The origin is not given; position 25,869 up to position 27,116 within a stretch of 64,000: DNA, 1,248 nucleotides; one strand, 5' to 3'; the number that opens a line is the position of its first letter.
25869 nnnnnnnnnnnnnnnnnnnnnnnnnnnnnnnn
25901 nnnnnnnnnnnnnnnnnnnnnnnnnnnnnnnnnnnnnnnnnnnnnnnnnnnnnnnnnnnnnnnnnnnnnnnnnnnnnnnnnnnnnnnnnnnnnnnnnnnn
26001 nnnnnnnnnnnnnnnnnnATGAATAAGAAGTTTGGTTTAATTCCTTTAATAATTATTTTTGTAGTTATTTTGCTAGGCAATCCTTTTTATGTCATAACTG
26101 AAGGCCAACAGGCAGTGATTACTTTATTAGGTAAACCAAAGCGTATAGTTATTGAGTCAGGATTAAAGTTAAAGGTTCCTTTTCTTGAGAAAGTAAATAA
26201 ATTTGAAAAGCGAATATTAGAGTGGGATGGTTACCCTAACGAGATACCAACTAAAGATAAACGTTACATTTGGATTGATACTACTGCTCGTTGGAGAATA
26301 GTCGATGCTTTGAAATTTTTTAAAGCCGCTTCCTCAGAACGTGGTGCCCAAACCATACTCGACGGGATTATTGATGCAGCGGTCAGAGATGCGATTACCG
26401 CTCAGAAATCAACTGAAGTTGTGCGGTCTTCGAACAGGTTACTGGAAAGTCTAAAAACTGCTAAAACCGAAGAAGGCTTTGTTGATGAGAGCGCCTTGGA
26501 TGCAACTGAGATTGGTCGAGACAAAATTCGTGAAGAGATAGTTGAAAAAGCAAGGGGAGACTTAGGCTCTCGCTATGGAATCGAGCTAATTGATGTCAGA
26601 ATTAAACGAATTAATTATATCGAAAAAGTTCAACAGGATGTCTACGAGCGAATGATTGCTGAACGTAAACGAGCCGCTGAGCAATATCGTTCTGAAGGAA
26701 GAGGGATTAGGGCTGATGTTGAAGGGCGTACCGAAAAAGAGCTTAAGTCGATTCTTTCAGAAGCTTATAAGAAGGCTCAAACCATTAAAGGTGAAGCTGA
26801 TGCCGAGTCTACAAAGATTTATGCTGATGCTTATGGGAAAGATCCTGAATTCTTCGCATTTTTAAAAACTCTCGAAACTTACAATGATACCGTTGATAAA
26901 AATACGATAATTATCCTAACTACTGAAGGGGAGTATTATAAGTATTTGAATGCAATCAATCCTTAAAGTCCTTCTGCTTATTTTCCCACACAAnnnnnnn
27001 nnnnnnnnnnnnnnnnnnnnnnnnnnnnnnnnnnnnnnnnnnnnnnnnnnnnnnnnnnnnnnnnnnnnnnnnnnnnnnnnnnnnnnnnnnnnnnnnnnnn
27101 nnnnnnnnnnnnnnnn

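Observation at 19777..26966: Internally duplicated 'double FtsH' (TM-AAA-M41-AAA-M41) with a TPR lipoprotein, divergent from hflKC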

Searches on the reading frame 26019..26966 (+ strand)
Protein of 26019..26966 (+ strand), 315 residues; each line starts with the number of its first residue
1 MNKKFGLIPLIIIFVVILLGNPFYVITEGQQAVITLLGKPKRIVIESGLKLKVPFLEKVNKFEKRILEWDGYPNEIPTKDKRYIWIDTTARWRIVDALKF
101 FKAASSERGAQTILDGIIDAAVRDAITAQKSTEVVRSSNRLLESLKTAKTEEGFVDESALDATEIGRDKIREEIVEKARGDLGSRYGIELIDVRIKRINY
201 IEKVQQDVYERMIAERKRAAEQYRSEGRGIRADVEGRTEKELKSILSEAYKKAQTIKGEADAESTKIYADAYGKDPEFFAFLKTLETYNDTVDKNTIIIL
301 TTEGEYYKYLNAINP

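Call 3: search_protein_families(library=pfam, proteins=[window:26019-26966:+], max_evalue=0.01)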
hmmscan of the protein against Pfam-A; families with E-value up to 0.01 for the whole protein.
window:26019-26966:+ (315 aa): 1 family
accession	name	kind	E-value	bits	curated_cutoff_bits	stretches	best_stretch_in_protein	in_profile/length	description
PF01145.31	Band_7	-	2.6e-26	93.2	23.6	1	25-227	2-174/176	SPFH domain / Band 7 family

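Call 4: search_protein_families(library=ncbifam, proteins=[window:26019-26966:+], max_evalue=0.01)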
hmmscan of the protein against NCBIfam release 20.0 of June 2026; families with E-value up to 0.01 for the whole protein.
window:26019-26966:+ (315 aa): 4 families
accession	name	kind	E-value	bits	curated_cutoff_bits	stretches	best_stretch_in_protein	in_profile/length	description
TIGR01932.1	hflC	equivalog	1.2e-83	280.6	134.4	1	10-311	7-318/318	protease modulator HflC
NF008259.0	PRK11029.1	equivalog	1.5e-46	159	427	1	10-312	7-328/334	protease modulator HflC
TIGR01933.1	hflK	equivalog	1.1e-14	54.5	159.4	2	23-142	1-116/261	FtsH protease activity modulator HflK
NF008181.0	PRK10930.1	equivalog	1.3e-06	27.4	660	1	12-136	86-213/419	FtsH protease activity modulator HflK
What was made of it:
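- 26019..26966 (+): hflC (315 aa). It overlaps hflK by 8 nt. TIGR01932 280.6 bits, cut-off 134.4 (call 4).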
